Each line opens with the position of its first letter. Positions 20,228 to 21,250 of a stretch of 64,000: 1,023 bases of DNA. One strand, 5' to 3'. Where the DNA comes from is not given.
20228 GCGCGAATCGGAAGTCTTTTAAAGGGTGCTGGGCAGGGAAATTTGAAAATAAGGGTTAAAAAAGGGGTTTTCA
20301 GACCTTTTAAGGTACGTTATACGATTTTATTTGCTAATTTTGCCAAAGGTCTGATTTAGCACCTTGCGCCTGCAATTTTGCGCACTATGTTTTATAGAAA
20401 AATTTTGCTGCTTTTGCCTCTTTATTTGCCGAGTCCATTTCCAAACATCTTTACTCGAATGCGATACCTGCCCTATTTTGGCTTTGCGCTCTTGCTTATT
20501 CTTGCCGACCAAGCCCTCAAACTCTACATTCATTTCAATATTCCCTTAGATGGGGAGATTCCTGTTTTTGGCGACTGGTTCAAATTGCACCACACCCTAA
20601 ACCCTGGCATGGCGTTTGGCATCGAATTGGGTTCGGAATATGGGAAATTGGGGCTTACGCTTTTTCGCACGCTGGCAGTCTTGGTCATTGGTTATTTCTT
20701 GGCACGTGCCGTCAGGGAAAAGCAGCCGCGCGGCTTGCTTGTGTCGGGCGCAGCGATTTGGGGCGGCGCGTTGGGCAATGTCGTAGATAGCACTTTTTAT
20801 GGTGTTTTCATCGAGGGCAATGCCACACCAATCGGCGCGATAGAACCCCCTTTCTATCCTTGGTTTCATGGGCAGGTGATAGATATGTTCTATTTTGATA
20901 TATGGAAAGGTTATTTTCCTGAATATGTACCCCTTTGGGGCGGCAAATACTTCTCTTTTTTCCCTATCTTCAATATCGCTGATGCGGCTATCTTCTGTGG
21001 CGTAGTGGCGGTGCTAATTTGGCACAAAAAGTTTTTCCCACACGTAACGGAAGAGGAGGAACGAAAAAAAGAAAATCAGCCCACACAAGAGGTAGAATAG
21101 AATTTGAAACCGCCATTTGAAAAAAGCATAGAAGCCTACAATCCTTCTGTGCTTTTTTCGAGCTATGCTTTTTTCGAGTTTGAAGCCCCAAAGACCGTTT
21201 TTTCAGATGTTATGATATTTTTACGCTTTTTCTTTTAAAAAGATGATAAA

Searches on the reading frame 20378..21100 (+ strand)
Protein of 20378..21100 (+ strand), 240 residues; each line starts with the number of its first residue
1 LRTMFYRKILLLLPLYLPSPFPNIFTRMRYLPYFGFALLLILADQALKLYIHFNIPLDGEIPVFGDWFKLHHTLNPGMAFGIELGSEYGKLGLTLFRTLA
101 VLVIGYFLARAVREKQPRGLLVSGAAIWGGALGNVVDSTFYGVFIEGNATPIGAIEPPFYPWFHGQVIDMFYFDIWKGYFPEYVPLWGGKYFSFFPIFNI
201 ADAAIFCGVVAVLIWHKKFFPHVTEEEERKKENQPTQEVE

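Call 90: search_protein_families(library=pfam, proteins=[window:20378-21100:+], max_evalue=0.001)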
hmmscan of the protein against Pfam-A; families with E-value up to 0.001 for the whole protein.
window:20378-21100:+ (240 aa): 1 family
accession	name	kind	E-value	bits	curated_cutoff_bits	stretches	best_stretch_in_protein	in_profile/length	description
PF01252.23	Peptidase_A8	-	3e-32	112.2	25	1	37-214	2-138/142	Signal peptidase (SPase) II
